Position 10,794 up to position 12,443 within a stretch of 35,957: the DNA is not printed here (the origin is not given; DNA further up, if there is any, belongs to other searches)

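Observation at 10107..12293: Wzy-like polytopic membrane domain fused to a TupA-type ATP-grasp amidoligase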

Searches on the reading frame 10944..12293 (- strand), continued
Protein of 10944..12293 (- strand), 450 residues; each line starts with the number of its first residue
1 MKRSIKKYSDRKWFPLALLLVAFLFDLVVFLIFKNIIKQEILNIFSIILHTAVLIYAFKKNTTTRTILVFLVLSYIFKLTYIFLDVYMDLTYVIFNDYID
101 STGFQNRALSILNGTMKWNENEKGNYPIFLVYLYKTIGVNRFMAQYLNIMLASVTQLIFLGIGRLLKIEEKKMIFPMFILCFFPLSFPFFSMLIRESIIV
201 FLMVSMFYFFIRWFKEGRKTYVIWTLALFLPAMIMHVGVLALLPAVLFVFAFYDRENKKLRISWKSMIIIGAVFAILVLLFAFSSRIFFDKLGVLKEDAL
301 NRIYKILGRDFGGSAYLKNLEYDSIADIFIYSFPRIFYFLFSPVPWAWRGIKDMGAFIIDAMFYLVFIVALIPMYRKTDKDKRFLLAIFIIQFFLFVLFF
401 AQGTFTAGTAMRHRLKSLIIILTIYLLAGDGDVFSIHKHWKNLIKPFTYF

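Call 58: find_related_loci(query=A1, collection=genome_contigs, flank=10000)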
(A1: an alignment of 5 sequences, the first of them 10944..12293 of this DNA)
Query A1 (450 aa) in genome_contigs; peptide patterns used: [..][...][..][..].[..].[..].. (x = any residue, [..] = any of these).
118 stretches matched a pattern; 38 encode a relative of the query (tblastn E <= 1e-3); 38 distinct loci.
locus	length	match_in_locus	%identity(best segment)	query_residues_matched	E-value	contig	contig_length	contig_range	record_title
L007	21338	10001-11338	57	5-450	4e-177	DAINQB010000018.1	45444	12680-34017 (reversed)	MAG TPA_asm: Bacillota bacterium isolate CTOTU18719 NODE_619_length_45444_cov_9.555729, whole genome shotgun sequence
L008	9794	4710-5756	36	62-416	3e-49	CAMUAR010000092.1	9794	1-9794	MAG TPA_asm: uncultured Lachnospiraceae bacterium isolate SRR14038237_bin.83_metawrap_v1.3_MAG genome assembly, contig:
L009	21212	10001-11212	33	21-422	2e-49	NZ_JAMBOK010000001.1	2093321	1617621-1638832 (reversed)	Sporosarcina luteola strain MER 47 NODE_1_, whole genome shotgun sequence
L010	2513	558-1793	29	16-430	6e-45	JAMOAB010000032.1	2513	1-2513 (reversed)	MAG: Bacillota bacterium isolate Bin_63 Bin_63_scaffold_60200, whole genome shotgun sequence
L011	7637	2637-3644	31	101-433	6e-42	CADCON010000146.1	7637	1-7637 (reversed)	MAG: uncultured Ruminococcus sp. isolate RUG14831 genome assembly, contig: RUG14831_asm_146, whole genome shotgun sequen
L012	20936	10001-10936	32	125-428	7e-41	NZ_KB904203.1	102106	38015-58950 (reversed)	Porphyromonas levii DSM 23370 A3GGDRAFT_scaffold_0.1, whole genome shotgun sequence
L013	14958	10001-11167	27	23-416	4e-40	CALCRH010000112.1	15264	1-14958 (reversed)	MAG TPA_asm: uncultured Clostridia bacterium isolate SRR6425769_bin.65_CONCOCT_v1.1_MAG genome assembly, contig: ERZ1767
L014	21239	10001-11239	29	5-416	3e-40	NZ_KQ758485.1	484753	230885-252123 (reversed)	[Bacillus] enclensis strain SGD-1123 Scaffold4, whole genome shotgun sequence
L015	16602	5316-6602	24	3-430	6e-39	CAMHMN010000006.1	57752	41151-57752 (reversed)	MAG: uncultured Clostridia bacterium isolate SRR11784281_bin.5_metaWRAP_v1.3_MAG genome assembly, contig: ERZ12203356.46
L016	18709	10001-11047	30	73-424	2e-37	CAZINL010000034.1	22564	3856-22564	MAG TPA_asm: uncultured Clostridia bacterium isolate binchicken_co152_297 genome assembly, contig: NODE_2605_length_2256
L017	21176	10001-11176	29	35-426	3e-37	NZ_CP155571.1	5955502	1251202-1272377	Sporomusa acidovorans DSM 3132 chromosome, complete genome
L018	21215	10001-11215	31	14-416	2e-36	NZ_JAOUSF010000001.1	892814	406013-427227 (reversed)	Perspicuibacillus lycopersici strain JCM 19140 TSA8126_1, whole genome shotgun sequence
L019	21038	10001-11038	31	71-419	3e-35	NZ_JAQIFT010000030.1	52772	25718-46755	Holtiella tumoricola strain CC70A CC70.00030, whole genome shotgun sequence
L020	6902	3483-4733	26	23-441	4e-35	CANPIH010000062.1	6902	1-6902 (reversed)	MAG TPA_asm: uncultured Tenericutes bacterium isolate SRR15730554_bin.3_metawrap_v1.3_MAG genome assembly, contig: NODE.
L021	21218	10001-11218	27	24-431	3e-35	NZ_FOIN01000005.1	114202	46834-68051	Thomasclavelia cocleata strain DSM 1551, whole genome shotgun sequence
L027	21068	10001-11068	27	48-416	6e-30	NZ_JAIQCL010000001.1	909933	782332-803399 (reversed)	Planococcus sp. 4-30 Scaffold1, whole genome shotgun sequence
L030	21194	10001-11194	27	59-428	8e-26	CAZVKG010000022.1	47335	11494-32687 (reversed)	MAG TPA_asm: uncultured Eubacteriales bacterium isolate SRP241341_co1_252 genome assembly, contig: NODE_918_length_47335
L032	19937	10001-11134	28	38-416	2e-36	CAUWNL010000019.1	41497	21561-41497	MAG: uncultured Sarcina sp. isolate SRS15956990__bin71 genome assembly, contig: SRS15956990_NODE_592_length_41497_cov_7.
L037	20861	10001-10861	26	126-416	4e-16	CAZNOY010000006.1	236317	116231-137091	MAG TPA_asm: uncultured Citromicrobium sp. isolate binchicken_co237_102 genome assembly, contig: NODE_47_length_236317_c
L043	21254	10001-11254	26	47-424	6e-35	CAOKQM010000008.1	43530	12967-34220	MAG TPA_asm: uncultured Clostridium sp. isolate SRR15604636_bin.24_metawrap_v1.3_MAG genome assembly, contig: NODE.984_l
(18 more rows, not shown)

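Call 63: predict_structure(alignment_id=A4)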
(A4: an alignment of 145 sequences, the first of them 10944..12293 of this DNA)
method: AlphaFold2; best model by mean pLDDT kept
length: 450 residues; sequences in the alignment: 145
mean_pLDDT: 91.8   pTM: 0.92
mean pLDDT of the five models: 91.8, 90.9, 90.6, 90.3, 90.2
residues with pLDDT >= 90: 367; 70-90: 53; 50-70: 29; < 50: 1
segments of 3 or more residues with pLDDT < 50: none
pLDDT, mean of each block of 10 residues (from residue 1): 58 85 96 97 97 97 96 98 93 79 96 95 94 97 97 97 94 95 95 97 98 96 96 95 96 96 95 89 81 76 90 92 96 97 96 95 94 93 97 97 95 97 91 63 69
secondary structure, 60 per line:
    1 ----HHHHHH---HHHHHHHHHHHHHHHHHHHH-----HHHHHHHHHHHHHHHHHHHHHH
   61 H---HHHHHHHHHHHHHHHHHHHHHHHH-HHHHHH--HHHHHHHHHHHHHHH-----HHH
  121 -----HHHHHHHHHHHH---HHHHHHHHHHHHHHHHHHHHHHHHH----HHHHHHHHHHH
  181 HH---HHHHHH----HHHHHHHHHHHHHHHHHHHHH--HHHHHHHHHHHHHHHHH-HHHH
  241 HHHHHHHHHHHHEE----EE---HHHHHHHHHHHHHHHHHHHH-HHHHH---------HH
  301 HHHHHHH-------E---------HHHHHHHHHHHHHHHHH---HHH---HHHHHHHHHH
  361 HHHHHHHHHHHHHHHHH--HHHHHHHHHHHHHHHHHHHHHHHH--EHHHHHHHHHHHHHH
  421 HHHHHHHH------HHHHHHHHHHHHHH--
elements in order: H5-10 H14-33 H39-61 H65-88 H90-95 H98-112 H126-137 H141-165 H170-182 H186-191 H196-216 H219-235 H237-252 H264-283 H285-289 H299-307 H325-341 H351-377 H380-403 H407-428 H435-448

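Call 65: search_protein_families(library=pfam, alignment_id=A5, max_evalue=0.001)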
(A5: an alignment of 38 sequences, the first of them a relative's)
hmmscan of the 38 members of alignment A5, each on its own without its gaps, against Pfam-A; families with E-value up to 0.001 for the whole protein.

A. member 1, L007:1852-3417:+ (521 aa): 3 families
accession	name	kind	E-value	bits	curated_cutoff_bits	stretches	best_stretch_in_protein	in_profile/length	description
PF03023.19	MurJ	-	7.6e-86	288.9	27.4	1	32-472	2-445/451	Lipid II flippase MurJ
PF01554.23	MatE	-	5.5e-11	42.9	24.9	1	233-398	1-161/161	MatE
PF13440.11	Polysacc_synt_3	-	1.1e-07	31.9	23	1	91-335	48-284/293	Polysaccharide biosynthesis protein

B. families by the number of members that match (of 38 scanned): 21 families
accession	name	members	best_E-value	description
PF01943.22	Polysacc_synt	20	8.9e-37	Polysaccharide biosynthesis protein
PF13440.11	Polysacc_synt_3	15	5.6e-92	Polysaccharide biosynthesis protein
PF01757.29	Acyl_transf_3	6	1.5e-46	Acyltransferase domain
PF01554.23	MatE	6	3.5e-39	MatE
PF03023.19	MurJ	5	7.6e-86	Lipid II flippase MurJ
PF04932.20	Wzy_C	2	1.3e-16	O-Antigen ligase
PF07786.18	HGSNAT_cat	2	7.4e-05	Heparan-alpha-glucosaminide N-acetyltransferase, catalytic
PF19554.4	DUF6077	1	9.6e-101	Family of unknown function (DUF6077)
PF02397.22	Bac_transf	1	7e-55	Bacterial sugar transferase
PF02378.23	PTS_EIIC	1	4.4e-42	Phosphotransferase system, EIIC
PF00005.33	ABC_tran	1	1.8e-29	ABC transporter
PF00664.28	ABC_membrane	1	5.4e-28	ABC transporter transmembrane region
PF13614.12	AAA_31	1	9.4e-13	AAA domain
PF01656.29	CbiA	1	9.9e-09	CobQ/CobB/MinD/ParA nucleotide binding domain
PF10609.15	ParA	1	1.3e-07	NUBPL iron-transfer P-loop NTPase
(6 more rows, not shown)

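Call 66: fold_search(model_id=the predicted structure, library=pdb)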
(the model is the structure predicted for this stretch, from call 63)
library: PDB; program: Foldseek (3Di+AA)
matches with E <= 10: 89; with E <= 0.001: 0
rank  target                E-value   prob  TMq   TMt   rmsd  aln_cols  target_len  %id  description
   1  9s6r_A                1.4e-02  1.00  0.40  0.45  12.3       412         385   12  Ternary cryo-EM structure of yeast ALG3 with Dol25-PP-GlcNAc2Man5, Dol25-P-Man, and Fab (released 2026-03-18)
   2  8pn9_A                2.3e-02  1.00  0.45  0.34  12.4       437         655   11  Structure of human oligosaccharyltransferase OST-A complex bound to NGI-1 (released 2024-05-08)
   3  8b6l_I                3.8e-02  1.00  0.38  0.26  13.3       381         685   14  Subtomogram average of the human Sec61-TRAP-OSTA-translocon (released 2022-12-07)
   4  6ftg_5                5.3e-02  1.00  0.43  0.33  13.9       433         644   13  Subtomogram average of OST-containing ribosome-translocon complexes from canine rough microsomal membranes (released 2018-03-21)
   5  8agb_A                5.7e-02  1.00  0.44  0.33  12.5       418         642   12  Structure of yeast oligosaccharylransferase complex with lipid-linked oligosaccharide bound (released 2022-12-07)
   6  9wno_A                8.7e-02  1.00  0.46  0.50   9.5       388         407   14  Cryo-EM structure of Candida glabrata GPI mannosyltransferase I bound to Dol-P-Man (released 2025-12-03)
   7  6s7t_A                9.1e-02  1.00  0.46  0.32  12.0       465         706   13  Cryo-EM structure of human oligosaccharyltransferase complex OST-B (released 2019-12-18)
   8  8imx_U                1.4e-01  0.96  0.38  0.40  11.5       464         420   12  Cryo-EM structure of GPI-T with a chimeric GPI-anchored protein (released 2023-08-16)
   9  9i5k_A                1.6e-01  0.99  0.44  0.41  12.3       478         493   11  Structure of the Chaetomium thermophilum Pmt4 homodimer (C2 symmetry) (released 2025-12-24)
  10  6gxc_A                1.6e-01  0.90  0.34  0.24  15.8       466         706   13  Bacterial oligosaccharyltransferase PglB in complex with an inhibitory peptide and a reactive lipid-linked oligosaccha (released 2018-11-14)
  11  7wld_U                1.7e-01  0.97  0.41  0.43  12.7       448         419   14  Cryo-EM structure of the human glycosylphosphatidylinositol transamidase complex at 2.53 Angstrom resolution (released 2022-04-27)
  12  5f15                  2.0e-01  0.98  0.39  0.34   7.9       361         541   12  Crystal Structure of ArnT from Cupriavidus metallidurans bound to Undecaprenyl phosphate (released 2016-02-17)
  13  7w72_U                2.1e-01  0.96  0.40  0.43  11.1       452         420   13  Structure of a human glycosylphosphatidylinositol (GPI) transamidase (released 2022-02-16)
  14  5ogl_A                2.6e-01  0.80  0.34  0.24  15.8       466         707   14  Structure of bacterial oligosaccharyltransferase PglB in complex with an acceptor peptide and an lipid-linked oligosac (released 2017-10-25)
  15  9dlh                  3.9e-01  0.97  0.46  0.37   7.5       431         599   10  donor substrate analog-bound AftB (released 2025-06-25)
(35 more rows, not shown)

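Call 70: search_dna_similar(query=window:10944-12293:-, collection=plasmids, mode=protein, max_evalue=0.001, max_rows=25)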
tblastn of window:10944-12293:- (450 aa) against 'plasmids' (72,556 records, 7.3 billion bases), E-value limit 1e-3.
Records with a match: 1; places in all: 1; records where one place covers at least 80% of the query: 0.
Best place of each record, by identity: <60% 1.
By first word of the organism name: Cetobacterium 1.
By predicted mobility (MOB-suite, as given by PLSDB): non-mobilizable 1.
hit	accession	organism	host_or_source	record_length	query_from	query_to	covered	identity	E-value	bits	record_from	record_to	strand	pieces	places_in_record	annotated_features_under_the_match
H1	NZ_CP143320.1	Cetobacterium somerae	intestine of Yellow Catfish,pure culture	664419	312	424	25%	37.6%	8e-8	62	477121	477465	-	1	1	hypothetical protein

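Call 76: search_protein_families(library=pfam, proteins=[L007:7776-9011:+, L019:11133-13289:+, L043:11289-12845:+, L014:6541-7824:+, L027:7904-9136:+, L032:1238-2527:+, L030:15298-16587:+, L037:2428-3753:+, L017:12270-13706:+], max_evalue=0.01)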
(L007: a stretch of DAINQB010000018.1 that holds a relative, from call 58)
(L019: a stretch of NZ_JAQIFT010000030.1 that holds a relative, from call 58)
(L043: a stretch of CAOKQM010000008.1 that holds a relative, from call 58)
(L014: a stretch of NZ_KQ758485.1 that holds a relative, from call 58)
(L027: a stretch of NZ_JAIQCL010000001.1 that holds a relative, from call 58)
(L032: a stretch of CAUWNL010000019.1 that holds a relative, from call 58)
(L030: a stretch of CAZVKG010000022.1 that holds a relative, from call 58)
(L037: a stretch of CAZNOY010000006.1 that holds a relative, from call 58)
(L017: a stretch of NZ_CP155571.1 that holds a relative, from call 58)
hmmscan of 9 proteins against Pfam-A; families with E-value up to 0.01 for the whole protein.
L007:7776-9011:+ (411 aa): 0 families

L019:11133-13289:+ (718 aa): 8 families
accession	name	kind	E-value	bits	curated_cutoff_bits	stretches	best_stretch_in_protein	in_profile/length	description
PF01943.22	Polysacc_synt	-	5.1e-15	56.1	28.2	1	8-266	2-266/274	Polysaccharide biosynthesis protein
PF13614.12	AAA_31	-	9.4e-13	48.9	27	1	526-685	5-170/177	AAA domain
PF01656.29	CbiA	-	9.9e-09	35.7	25.4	1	525-701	1-90/125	CobQ/CobB/MinD/ParA nucleotide binding domain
PF10609.15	ParA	-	1.3e-07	31.7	27.1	1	523-692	4-173/246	NUBPL iron-transfer P-loop NTPase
PF01554.23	MatE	-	0.00019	21.6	24.9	1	215-371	2-160/161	MatE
PF13440.11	Polysacc_synt_3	-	0.00049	19.9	23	1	151-322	123-291/293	Polysaccharide biosynthesis protein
PF09140.17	MipZ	-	0.00053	19.8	20.7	1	525-645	3-113/262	ATPase MipZ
PF20720.3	nSTAND3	-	0.00098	19.3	27.2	0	523-559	17-52/155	Novel STAND NTPase 3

L043:11289-12845:+ (518 aa): 1 family
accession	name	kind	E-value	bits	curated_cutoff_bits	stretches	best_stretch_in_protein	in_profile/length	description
PF01943.22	Polysacc_synt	-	3.2e-07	30.5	28.2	1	9-283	4-265/274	Polysaccharide biosynthesis protein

L014:6541-7824:+ (427 aa): 2 families
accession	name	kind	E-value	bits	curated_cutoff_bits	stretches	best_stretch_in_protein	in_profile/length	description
PF13440.11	Polysacc_synt_3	-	1.4e-17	64.4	23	1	34-334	1-290/293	Polysaccharide biosynthesis protein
PF01943.22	Polysacc_synt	-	6.4e-09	36.1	28.2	1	11-276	2-265/274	Polysaccharide biosynthesis protein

L027:7904-9136:+ (410 aa): 1 family
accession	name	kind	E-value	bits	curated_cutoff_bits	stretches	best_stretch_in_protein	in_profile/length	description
PF01943.22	Polysacc_synt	-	1.8e-08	34.6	28.2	1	3-263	3-273/274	Polysaccharide biosynthesis protein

L032:1238-2527:+ (429 aa): 1 family
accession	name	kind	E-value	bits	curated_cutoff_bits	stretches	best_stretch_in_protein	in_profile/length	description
PF02378.23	PTS_EIIC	-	4.4e-42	144.7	30.7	1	29-349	1-319/319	Phosphotransferase system, EIIC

L030:15298-16587:+ (429 aa): 3 families
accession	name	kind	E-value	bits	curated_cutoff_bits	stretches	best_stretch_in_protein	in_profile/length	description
PF01943.22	Polysacc_synt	-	8.2e-20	71.8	28.2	1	20-287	2-270/274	Polysaccharide biosynthesis protein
PF13440.11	Polysacc_synt_3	-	2e-18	67.1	23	1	43-339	1-291/293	Polysaccharide biosynthesis protein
PF01554.23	MatE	-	4.5e-06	26.9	24.9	1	235-389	5-161/161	MatE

L037:2428-3753:+ (441 aa): 2 families
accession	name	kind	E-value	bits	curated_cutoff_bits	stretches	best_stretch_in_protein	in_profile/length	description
PF13440.11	Polysacc_synt_3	-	9.9e-15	55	23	1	46-345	1-290/293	Polysaccharide biosynthesis protein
PF01943.22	Polysacc_synt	-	4.1e-06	26.8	28.2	1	25-291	4-267/274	Polysaccharide biosynthesis protein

L017:12270-13706:+ (478 aa): 2 families
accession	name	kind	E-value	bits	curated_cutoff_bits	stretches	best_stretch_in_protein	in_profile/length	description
PF01943.22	Polysacc_synt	-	5e-18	65.9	28.2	1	7-266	1-265/274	Polysaccharide biosynthesis protein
PF13440.11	Polysacc_synt_3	-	3e-06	27.1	23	1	36-257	6-225/293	Polysaccharide biosynthesis protein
